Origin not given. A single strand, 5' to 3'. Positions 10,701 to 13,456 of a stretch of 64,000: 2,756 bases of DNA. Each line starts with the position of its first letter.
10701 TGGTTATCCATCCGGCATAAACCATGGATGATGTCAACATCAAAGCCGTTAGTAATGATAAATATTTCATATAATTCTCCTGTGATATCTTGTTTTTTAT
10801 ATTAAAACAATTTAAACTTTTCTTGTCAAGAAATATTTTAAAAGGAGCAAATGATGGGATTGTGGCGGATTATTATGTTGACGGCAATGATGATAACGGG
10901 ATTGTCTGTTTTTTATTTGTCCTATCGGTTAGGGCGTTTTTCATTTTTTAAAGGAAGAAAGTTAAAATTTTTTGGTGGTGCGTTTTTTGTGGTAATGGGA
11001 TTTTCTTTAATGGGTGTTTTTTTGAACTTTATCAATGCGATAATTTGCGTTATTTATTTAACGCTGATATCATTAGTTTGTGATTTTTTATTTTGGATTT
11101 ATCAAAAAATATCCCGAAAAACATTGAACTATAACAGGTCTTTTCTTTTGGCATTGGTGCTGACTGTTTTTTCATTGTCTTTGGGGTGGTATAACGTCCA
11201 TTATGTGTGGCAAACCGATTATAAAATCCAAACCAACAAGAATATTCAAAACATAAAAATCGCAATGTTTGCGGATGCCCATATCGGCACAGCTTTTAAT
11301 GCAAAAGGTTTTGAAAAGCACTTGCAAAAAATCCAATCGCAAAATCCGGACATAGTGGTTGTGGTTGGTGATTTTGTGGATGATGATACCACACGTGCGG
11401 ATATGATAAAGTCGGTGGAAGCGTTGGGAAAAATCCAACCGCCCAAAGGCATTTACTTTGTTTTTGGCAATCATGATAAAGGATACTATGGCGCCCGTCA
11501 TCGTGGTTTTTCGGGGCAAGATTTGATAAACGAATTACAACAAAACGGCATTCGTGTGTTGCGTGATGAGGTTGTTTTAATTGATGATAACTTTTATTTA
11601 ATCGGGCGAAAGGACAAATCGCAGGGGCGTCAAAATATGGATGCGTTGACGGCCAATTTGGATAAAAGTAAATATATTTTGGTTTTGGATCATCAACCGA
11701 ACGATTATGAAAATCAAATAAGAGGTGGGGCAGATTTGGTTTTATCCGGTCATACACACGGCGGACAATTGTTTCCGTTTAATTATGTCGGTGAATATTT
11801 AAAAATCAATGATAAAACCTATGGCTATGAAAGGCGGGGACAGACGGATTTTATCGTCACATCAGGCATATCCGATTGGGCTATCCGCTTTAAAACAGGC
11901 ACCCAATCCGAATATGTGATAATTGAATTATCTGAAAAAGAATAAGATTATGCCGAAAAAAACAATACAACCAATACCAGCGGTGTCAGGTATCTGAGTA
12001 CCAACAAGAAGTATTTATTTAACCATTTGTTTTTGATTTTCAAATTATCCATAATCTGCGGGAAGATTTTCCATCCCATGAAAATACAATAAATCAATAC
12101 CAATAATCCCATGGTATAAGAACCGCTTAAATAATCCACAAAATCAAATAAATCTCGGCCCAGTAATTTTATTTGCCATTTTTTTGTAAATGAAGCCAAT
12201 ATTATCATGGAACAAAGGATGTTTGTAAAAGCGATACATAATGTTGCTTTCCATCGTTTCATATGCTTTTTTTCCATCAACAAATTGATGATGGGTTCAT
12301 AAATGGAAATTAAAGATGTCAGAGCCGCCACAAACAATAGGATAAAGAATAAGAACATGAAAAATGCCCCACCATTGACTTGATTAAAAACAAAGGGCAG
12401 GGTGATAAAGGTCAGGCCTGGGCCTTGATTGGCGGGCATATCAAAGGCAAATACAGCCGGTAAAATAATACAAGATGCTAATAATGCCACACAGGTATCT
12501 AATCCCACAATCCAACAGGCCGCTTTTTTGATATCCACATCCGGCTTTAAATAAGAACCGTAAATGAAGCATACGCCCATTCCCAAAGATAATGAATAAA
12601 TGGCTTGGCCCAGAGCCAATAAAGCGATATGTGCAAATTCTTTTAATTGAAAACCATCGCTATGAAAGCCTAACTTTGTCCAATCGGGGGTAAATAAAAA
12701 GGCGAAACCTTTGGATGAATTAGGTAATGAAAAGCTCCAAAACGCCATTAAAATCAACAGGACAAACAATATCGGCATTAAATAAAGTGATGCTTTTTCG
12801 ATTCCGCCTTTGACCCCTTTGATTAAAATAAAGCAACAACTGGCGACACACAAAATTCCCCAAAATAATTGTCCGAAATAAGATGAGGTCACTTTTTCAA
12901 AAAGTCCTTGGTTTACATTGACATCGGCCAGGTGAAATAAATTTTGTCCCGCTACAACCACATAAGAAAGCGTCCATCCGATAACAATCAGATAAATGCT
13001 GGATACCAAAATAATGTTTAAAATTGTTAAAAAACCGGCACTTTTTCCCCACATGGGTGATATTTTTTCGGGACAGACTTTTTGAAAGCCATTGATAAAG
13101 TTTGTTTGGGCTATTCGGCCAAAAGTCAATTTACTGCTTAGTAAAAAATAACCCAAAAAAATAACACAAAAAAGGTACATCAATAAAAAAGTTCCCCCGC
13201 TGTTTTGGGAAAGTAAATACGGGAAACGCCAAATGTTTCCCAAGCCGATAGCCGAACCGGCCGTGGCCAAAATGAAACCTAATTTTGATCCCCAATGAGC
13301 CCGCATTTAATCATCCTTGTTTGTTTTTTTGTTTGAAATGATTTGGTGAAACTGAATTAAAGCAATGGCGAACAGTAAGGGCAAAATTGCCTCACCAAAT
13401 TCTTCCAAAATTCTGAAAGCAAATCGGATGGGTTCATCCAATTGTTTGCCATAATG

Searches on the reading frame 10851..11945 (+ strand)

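Call 61: search_protein_families(library=pfam, proteins=[window:10851-11945:+], max_evalue=0.0001)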
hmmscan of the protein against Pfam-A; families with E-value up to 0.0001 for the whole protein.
window:10851-11945:+ (364 aa): 2 families
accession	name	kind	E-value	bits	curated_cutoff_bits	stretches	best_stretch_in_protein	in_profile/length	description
PF00149.33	Metallophos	-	2.3e-16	61.2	21.5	1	135-304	1-190/191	Calcineurin-like phosphoesterase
PF12850.12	Metallophos_2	-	4.1e-09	37.1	27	1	136-304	2-118/154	Calcineurin-like phosphoesterase superfamily domain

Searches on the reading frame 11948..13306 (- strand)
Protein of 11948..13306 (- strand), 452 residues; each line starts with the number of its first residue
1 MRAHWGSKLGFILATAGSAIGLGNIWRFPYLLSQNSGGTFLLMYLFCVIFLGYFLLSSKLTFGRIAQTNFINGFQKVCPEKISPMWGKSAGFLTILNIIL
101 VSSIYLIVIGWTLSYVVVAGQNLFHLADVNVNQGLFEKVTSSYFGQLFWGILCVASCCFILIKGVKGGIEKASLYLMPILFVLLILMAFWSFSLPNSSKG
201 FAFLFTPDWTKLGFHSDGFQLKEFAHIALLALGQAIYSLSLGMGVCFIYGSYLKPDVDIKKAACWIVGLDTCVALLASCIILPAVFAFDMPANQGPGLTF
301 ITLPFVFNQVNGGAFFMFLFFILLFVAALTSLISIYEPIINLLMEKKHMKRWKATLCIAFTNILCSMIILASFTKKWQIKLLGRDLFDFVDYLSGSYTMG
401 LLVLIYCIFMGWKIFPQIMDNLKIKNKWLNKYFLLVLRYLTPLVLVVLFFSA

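Call 61: search_protein_families(library=pfam, proteins=[window:11948-13306:-], max_evalue=0.0001)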
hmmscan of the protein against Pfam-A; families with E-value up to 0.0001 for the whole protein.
window:11948-13306:- (452 aa): 1 family
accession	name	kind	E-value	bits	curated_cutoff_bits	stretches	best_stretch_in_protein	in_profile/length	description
PF00209.24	SNF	-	1.5e-40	139.8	27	2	2-119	1-112/524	Sodium:neurotransmitter symporter family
